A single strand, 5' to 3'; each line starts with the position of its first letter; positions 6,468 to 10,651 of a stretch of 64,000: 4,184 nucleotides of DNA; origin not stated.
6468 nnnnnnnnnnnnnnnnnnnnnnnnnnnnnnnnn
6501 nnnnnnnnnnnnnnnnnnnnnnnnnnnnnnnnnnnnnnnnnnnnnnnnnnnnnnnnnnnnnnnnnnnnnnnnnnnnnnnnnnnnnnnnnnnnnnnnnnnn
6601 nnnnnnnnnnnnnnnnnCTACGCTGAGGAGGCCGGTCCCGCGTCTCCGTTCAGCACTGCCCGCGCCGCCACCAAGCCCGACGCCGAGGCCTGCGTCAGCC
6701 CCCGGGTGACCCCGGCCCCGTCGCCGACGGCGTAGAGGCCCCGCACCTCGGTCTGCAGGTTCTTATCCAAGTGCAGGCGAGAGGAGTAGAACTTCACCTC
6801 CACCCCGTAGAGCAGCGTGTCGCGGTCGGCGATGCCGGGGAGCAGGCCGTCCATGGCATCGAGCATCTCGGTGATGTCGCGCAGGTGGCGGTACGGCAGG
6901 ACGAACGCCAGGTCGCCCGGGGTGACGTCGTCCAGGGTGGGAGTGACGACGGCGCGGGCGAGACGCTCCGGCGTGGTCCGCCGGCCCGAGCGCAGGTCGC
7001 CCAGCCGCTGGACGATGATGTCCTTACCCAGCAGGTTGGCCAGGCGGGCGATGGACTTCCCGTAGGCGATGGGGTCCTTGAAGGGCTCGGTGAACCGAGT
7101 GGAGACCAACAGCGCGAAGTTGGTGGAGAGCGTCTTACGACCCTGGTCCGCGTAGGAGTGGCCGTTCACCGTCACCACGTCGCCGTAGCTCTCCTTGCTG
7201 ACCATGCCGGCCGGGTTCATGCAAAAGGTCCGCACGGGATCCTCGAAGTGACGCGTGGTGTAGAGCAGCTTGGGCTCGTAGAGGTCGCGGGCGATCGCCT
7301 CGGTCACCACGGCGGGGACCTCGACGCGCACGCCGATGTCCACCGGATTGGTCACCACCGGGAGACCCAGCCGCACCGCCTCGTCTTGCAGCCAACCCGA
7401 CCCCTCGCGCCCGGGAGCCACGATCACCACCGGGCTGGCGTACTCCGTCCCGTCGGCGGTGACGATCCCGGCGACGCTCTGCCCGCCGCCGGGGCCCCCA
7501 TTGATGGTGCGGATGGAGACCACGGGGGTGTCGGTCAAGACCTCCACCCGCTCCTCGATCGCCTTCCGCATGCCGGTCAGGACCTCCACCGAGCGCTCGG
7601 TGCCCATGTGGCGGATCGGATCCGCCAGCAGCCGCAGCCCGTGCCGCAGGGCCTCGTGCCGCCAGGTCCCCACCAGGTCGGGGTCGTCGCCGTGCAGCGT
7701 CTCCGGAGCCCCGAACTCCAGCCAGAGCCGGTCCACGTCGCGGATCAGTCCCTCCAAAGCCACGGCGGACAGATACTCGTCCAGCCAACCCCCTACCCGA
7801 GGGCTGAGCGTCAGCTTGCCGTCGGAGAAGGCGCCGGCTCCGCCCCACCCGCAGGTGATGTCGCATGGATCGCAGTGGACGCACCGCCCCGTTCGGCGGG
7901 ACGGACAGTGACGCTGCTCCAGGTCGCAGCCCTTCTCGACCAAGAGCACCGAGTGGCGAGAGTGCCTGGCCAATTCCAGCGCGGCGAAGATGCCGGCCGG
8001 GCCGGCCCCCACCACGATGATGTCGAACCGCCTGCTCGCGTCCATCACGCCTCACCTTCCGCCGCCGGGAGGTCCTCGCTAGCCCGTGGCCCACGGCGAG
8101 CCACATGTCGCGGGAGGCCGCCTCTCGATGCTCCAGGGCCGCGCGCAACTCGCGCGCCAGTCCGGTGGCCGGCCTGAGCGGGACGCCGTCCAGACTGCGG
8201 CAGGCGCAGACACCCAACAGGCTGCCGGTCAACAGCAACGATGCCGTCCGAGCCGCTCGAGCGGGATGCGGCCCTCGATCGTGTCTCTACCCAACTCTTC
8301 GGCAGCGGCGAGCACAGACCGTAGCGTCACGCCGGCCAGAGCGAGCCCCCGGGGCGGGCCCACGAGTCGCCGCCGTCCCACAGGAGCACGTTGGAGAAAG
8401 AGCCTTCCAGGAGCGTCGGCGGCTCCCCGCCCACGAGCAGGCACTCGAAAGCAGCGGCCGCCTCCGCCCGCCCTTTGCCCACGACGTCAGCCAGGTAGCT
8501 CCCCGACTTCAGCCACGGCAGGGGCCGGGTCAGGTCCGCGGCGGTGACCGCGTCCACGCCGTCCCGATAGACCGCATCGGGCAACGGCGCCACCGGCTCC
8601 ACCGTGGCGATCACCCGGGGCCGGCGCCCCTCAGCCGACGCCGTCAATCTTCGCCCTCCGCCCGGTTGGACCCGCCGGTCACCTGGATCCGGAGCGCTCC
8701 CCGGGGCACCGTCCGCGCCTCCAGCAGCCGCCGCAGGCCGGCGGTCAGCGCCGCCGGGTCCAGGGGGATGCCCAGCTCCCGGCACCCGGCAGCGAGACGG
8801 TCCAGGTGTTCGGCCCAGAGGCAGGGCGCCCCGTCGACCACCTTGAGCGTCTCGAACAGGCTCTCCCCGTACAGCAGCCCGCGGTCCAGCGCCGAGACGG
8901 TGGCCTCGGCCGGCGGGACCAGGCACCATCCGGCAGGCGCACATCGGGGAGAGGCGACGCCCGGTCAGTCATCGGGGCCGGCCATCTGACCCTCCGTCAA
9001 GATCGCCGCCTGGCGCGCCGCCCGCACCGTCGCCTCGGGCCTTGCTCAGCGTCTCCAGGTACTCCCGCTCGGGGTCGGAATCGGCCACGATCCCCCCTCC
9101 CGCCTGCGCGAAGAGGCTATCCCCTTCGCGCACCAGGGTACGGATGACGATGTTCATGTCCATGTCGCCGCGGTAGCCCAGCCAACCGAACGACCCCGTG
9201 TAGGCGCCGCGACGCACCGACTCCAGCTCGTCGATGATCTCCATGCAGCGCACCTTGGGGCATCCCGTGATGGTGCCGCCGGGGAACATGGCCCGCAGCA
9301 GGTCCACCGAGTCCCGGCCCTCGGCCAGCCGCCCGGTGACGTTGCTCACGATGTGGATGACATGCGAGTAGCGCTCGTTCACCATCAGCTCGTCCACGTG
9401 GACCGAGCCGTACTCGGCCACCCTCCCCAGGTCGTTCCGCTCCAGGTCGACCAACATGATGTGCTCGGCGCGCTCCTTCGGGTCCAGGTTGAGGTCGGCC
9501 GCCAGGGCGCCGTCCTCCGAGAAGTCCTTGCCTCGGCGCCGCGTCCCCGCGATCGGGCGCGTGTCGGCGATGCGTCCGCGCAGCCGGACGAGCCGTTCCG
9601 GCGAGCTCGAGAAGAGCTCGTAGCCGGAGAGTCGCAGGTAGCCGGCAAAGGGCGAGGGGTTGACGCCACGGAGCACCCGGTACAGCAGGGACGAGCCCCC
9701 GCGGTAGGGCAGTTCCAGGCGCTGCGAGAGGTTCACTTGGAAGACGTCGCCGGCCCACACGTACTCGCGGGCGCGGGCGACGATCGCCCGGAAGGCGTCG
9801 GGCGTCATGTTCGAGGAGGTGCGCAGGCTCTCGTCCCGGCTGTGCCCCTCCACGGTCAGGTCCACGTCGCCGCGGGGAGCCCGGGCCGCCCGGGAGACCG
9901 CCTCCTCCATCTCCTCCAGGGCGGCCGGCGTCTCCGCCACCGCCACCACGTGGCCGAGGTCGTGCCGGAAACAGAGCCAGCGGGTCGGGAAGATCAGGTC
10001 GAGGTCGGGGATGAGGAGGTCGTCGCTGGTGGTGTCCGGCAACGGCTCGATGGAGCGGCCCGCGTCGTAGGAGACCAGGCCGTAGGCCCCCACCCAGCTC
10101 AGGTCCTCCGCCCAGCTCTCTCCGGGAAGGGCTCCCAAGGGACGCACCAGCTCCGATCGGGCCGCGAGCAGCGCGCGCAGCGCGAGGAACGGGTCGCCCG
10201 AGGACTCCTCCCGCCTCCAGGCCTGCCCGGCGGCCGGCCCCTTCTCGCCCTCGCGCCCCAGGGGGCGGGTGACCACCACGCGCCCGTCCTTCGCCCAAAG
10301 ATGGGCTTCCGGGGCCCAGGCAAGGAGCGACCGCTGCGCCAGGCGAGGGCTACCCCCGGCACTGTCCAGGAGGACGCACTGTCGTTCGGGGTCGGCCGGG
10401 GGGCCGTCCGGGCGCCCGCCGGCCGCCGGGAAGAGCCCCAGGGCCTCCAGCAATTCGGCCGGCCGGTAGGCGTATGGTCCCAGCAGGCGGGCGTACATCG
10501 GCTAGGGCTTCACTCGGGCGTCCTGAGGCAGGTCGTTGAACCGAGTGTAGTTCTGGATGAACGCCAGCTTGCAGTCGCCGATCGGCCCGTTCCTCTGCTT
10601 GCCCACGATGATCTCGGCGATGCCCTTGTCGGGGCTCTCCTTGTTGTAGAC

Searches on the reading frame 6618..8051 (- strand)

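Call 46: search_protein_families(library=pfam, proteins=[window:6618-8051:-], max_evalue=0.00001)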
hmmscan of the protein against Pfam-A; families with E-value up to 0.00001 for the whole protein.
window:6618-8051:- (477 aa): 5 families
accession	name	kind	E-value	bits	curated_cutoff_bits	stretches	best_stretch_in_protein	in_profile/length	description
PF07992.20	Pyr_redox_2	-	2.2e-12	47.5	26.1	1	9-53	1-39/291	Pyridine nucleotide-disulphide oxidoreductase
PF01134.28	GIDA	-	4.9e-11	42.8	22.1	0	10-49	1-40/391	Glucose inhibited division protein A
PF01266.30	DAO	-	2e-10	41.1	27.9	1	10-55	1-44/353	FAD dependent oxidoreductase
PF21688.3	FAD-depend_C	-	2.7e-09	38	27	1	269-419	42-195/197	FAD-dependent protein, C-terminal domain-like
PF00890.30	FAD_binding_2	-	2.3e-07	30.8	20.4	0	10-41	1-31/414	FAD binding domain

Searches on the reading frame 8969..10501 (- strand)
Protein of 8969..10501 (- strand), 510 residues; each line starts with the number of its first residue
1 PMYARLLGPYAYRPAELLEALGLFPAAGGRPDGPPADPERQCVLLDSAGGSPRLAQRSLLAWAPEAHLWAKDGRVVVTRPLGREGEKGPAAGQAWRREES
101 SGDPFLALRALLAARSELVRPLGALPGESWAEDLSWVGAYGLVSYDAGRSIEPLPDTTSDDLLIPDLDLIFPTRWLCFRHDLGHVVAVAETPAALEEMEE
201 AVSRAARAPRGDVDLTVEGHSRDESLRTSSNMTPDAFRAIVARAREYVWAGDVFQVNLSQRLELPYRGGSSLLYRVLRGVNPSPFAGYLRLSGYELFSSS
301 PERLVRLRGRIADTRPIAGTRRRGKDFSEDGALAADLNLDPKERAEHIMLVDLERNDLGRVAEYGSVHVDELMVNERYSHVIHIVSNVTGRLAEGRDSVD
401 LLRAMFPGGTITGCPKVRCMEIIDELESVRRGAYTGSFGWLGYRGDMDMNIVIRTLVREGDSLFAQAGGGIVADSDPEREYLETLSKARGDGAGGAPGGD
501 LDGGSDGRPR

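Call 46: search_protein_families(library=pfam, proteins=[window:8969-10501:-], max_evalue=0.00001)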
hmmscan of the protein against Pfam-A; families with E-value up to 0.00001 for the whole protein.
window:8969-10501:- (510 aa): 2 families
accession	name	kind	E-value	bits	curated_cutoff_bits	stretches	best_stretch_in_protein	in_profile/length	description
PF00425.24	Chorismate_bind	-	2.9e-86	289.6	27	1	235-487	3-257/257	chorismate binding enzyme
PF04715.19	Anth_synt_I_N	-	7.5e-13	49.4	23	1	40-180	16-133/140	Anthranilate synthase component I, N terminal region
